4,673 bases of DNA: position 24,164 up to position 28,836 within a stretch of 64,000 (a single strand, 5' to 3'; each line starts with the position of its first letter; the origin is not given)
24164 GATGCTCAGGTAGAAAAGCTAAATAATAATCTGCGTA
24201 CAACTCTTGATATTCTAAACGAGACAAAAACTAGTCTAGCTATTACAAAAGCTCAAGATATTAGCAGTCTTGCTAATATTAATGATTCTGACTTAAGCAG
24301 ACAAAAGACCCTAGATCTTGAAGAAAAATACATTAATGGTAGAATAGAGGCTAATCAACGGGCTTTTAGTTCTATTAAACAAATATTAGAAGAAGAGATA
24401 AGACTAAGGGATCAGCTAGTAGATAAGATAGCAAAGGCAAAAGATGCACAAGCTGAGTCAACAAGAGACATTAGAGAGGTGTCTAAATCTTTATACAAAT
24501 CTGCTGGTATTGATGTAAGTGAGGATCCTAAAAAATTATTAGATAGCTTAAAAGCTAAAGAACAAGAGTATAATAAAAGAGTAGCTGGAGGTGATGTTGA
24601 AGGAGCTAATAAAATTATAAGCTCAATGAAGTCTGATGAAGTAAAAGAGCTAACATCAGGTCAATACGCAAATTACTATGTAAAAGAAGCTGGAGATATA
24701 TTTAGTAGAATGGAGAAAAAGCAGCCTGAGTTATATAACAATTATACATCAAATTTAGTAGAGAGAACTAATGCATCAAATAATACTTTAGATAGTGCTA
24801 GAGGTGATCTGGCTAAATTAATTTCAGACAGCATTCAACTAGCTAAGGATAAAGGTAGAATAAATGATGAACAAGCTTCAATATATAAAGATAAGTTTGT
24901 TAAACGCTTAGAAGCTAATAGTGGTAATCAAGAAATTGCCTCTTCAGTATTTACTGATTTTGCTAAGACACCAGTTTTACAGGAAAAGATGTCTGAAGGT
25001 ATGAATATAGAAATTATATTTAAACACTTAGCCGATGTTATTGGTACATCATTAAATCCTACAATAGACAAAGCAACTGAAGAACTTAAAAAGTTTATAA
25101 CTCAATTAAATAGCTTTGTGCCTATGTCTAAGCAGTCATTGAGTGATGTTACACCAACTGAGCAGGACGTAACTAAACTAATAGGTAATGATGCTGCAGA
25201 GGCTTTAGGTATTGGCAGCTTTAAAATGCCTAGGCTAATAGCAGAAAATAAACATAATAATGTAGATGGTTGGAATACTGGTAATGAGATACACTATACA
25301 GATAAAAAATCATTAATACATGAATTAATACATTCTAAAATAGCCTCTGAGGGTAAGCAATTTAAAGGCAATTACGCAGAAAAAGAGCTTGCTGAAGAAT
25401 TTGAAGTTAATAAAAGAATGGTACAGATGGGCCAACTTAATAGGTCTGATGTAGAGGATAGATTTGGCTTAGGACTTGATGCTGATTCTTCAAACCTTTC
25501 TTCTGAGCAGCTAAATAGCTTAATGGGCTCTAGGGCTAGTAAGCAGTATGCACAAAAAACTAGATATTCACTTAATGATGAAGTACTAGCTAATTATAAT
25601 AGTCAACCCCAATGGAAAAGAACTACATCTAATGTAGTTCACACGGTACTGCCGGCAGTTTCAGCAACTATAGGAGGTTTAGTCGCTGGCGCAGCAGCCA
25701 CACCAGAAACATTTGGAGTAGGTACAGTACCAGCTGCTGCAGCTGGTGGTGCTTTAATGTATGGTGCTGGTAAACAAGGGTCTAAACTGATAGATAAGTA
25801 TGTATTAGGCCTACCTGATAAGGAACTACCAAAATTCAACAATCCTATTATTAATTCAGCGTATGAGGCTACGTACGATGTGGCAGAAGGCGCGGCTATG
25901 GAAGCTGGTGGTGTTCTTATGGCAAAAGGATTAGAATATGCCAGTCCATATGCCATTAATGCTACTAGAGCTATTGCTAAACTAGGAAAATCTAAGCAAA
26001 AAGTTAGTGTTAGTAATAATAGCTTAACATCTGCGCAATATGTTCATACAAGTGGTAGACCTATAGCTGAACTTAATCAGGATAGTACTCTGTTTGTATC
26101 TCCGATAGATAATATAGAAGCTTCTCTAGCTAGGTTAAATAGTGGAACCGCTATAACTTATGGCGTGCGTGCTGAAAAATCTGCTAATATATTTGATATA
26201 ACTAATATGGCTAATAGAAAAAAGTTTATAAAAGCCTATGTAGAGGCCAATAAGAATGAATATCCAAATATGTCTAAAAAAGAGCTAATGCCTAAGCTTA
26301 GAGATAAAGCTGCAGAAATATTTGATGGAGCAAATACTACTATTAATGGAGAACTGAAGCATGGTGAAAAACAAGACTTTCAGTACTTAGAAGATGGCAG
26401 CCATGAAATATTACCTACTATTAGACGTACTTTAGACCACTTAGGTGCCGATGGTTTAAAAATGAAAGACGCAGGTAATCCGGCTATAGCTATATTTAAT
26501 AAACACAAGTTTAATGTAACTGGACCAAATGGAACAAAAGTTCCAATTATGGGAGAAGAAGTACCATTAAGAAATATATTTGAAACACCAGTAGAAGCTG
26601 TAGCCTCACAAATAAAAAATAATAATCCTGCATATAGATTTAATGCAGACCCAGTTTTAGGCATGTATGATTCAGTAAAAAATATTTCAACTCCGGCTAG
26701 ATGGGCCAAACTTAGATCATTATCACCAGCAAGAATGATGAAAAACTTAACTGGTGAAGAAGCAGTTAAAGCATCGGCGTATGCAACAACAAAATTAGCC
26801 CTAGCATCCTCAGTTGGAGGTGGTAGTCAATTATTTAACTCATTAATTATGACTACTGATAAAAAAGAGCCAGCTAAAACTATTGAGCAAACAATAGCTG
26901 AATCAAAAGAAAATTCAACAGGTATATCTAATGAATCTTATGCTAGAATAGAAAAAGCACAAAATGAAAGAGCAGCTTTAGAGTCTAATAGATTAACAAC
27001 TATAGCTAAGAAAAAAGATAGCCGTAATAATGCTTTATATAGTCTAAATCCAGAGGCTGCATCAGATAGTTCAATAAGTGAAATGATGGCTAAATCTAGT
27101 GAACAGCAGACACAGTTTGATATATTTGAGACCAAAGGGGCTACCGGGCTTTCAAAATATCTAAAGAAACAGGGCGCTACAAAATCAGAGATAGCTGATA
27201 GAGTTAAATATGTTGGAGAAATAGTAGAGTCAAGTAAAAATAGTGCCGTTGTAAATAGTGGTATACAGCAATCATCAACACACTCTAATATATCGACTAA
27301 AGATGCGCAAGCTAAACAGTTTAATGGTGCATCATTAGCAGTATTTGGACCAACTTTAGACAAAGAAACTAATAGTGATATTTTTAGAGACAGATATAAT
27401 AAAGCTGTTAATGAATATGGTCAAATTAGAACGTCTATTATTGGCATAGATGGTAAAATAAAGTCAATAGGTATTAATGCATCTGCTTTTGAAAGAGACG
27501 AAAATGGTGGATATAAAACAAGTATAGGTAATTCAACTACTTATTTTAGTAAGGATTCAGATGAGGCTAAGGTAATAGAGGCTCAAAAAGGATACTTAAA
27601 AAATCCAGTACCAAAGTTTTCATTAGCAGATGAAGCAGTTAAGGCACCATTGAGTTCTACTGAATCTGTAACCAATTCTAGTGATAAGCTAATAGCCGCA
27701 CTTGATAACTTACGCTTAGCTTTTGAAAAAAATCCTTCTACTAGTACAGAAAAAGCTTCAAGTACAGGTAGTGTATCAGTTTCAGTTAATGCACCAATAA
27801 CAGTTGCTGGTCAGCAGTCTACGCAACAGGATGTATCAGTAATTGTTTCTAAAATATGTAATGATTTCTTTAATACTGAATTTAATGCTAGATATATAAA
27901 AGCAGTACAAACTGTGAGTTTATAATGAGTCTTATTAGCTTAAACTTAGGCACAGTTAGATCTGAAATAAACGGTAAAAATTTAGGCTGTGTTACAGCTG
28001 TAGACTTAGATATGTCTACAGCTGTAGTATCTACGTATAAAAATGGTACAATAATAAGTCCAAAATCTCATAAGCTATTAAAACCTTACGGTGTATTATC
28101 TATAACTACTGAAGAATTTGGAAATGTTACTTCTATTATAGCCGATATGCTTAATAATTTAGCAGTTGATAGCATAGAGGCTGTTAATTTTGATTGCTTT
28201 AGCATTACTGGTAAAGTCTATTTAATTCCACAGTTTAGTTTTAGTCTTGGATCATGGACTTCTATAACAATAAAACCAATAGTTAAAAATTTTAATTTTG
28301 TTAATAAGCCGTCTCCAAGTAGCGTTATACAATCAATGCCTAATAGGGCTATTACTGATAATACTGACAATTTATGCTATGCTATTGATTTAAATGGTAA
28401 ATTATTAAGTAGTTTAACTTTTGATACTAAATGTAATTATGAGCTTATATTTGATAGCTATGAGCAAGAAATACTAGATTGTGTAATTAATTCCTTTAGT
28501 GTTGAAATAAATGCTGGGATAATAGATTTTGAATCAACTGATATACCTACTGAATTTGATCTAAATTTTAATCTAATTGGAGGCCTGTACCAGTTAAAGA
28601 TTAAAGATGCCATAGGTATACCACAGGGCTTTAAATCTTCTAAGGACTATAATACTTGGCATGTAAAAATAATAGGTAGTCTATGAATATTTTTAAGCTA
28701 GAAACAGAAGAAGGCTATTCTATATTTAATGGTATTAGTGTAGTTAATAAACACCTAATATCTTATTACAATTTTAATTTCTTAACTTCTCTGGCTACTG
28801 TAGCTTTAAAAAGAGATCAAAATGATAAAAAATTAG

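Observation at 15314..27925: Single ~4,200-codon tape measure gene implying an exceptionally long tail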

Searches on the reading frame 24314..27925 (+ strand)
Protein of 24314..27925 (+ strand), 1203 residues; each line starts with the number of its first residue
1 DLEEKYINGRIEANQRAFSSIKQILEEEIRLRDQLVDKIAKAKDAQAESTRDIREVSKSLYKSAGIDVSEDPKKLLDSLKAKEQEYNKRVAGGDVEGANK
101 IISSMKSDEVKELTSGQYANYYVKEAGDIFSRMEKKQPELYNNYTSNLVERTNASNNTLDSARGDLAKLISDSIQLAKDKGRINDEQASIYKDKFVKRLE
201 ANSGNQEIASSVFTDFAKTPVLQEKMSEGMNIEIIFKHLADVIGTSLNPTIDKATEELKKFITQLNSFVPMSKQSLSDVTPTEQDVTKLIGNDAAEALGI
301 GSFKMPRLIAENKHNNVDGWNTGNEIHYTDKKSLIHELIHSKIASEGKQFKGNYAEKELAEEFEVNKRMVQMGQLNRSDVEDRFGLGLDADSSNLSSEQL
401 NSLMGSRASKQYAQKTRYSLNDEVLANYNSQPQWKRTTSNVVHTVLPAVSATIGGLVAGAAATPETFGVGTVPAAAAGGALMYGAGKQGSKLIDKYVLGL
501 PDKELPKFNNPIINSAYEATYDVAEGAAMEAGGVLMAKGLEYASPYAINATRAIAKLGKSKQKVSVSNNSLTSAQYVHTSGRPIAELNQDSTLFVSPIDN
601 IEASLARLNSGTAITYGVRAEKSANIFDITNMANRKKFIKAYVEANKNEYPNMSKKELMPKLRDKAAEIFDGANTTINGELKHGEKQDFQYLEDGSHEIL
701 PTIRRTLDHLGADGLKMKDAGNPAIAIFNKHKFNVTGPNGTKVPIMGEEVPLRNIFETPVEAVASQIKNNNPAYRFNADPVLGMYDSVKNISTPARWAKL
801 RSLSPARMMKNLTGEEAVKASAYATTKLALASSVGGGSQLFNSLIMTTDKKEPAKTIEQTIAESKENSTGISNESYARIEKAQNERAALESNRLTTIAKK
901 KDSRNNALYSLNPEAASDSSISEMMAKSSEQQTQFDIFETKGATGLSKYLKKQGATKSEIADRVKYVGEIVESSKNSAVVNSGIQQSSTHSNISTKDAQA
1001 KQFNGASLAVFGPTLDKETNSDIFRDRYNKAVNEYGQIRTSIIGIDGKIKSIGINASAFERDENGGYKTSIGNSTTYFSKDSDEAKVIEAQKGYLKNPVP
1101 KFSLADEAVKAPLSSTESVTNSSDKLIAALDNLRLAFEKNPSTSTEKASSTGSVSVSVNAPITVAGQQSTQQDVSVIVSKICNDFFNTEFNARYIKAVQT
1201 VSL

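Call 18: find_homologous_proteins(query=window:24314-27925:+, max_evalue=0.00001)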
Query window:24314-27925:+: 8000 candidates shared short words with the query, none scored E <= 0.00001.

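Call 74: predict_structure(protein=window:24323-27922:+)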
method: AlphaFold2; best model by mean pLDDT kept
length: 1200 residues; sequences in the alignment: 1
mean_pLDDT: 39.0   pTM: 0.24
mean pLDDT of the five models: 39.0, 32.3, 31.6, 29.2, 28.8
residues with pLDDT >= 90: 0; 70-90: 17; 50-70: 149; < 50: 1034
segments of 3 or more residues with pLDDT < 50: 1-8, 41-64, 104-163, 198-361, 365-367, 379-382, 384-629, 673-940, 963-1200
pLDDT, mean of each block of 10 residues (from residue 1): 44 55 60 54 43 42 45 62 64 60 50 39 39 41 36 41 51 52 61 51 40 41 41 39 39 44 37 36 38 32 25 25 27 31 31 44 49 50 46 47 42 37 36 34 36 37 37 40 45 42 40 42 42 36 30 29 26 25 23 26 31 33 40 63 64 72 64 44 37 37 36 33 33 34 33 39 41 40 39 36 37 38 35 32 30 33 33 38 42 34 30 29 30 39 54 54 45 30 26 26 25 29 36 28 25 34 37 33 27 26 28 34 41 38 31 32 37 41 41 31
secondary structure, 60 per line:
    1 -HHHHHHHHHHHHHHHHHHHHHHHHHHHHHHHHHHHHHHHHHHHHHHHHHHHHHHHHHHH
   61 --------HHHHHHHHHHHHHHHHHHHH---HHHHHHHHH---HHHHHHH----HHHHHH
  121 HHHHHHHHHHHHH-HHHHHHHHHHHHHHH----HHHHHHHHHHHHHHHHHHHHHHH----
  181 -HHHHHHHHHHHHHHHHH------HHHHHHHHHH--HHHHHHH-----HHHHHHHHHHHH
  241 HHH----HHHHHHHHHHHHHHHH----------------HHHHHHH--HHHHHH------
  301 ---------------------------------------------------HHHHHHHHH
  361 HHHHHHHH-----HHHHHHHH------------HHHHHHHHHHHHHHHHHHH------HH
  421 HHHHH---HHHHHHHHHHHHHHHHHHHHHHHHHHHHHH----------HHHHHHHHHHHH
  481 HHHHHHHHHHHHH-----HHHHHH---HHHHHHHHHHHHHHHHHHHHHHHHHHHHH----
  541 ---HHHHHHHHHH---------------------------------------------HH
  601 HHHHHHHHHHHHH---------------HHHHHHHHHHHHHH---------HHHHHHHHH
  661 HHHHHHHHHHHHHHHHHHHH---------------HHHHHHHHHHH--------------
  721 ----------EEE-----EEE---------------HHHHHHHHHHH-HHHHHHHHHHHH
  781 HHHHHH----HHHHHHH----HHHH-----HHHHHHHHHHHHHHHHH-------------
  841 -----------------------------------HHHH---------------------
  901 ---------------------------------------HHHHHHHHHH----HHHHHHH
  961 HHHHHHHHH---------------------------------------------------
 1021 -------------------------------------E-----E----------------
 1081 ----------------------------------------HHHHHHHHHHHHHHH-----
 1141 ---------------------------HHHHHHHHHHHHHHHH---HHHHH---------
elements in order (helices of 4 or more, strands of 3 or more residues): H2-60 H69-88 H92-100 H104-110 H115-133 H135-149 H154-176 H182-198 H205-214 H217-223 H229-243 H248-263 H280-286 H289-294 H352-368 H374-381 H394-412 H419-425 H429-458 H469-493 H499-504 H508-536 H544-553 H599-613 H629-642 H652-680 H696-706 E731-733 E739-741 H757-767 H769-786 H791-797 H802-805 H811-827 H876-879 H940-949 H954-969 H1121-1135 H1168-1183 H1187-1191
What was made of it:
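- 22034..25213 (+): TMP aa 2241-3300: ruler-like segment. AF2 draws long helices for aa 3004-3300, at low confidence (call 74).
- On Zincin-like metallopeptidase domain inside a TMP: The AF2 model is unusable (call 74).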

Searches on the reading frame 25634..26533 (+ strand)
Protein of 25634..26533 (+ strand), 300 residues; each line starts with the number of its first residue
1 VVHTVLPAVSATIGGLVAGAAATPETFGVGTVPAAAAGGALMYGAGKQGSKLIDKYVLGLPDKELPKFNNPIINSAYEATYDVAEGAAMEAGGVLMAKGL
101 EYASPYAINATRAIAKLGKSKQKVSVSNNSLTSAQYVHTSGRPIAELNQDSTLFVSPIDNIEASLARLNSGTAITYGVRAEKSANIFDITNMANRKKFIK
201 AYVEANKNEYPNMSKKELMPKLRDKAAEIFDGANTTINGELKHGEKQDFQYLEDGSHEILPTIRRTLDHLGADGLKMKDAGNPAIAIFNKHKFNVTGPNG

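Call 85: search_protein_families(library=phrogs, proteins=[window:25634-26533:+], max_evalue=0.01)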
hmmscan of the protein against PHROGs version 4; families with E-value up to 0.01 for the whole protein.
window:25634-26533:+ (300 aa): 0 families
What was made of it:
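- PHROGs gave nothing except one weak hit (call 85).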

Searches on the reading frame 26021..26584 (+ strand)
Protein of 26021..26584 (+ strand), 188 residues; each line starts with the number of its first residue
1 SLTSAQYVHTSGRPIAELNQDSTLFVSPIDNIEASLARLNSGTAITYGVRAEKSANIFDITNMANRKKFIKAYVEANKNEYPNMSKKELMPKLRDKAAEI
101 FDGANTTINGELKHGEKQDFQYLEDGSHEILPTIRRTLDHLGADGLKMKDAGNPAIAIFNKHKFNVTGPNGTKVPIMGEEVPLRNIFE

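Call 115: search_protein_families(library=pfam, proteins=[window:26021-26584:+], max_evalue=10)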
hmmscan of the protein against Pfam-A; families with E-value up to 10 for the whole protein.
seq(188 aa): 1 family
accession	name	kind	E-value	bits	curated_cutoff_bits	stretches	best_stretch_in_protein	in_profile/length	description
PF09205.15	DUF1955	-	0.097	12.9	26.4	1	53-102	59-110/159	Domain of unknown function (DUF1955)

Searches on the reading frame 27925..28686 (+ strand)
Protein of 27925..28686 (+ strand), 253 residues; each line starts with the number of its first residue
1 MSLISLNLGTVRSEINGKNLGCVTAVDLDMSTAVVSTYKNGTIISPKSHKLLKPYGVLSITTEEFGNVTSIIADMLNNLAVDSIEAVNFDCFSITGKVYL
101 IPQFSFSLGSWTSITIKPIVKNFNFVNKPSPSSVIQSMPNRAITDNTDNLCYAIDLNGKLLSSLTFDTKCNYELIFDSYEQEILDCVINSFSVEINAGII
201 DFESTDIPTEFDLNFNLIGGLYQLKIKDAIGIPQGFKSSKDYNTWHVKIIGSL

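Call 9: search_protein_families(library=phrogs, proteins=[window:27925-28686:+], max_evalue=0.001)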
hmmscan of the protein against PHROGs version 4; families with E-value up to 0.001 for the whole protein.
window:27925-28686:+ (253 aa): 0 families

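Call 22: search_protein_families(library=pfam, proteins=[window:27925-28686:+], max_evalue=0.1)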
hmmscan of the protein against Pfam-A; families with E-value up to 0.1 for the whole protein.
window:27925-28686:+ (253 aa): 1 family
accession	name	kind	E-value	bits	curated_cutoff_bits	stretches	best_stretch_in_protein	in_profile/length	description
PF17572.7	DUF5478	-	0.017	15.6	27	1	169-209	45-80/86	Family of unknown function (DUF5478)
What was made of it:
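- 27925..28686 (+): First gene after the TMP (253 aa), translationally coupled. Presumed distal tail protein. No family match (calls 9, 22).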
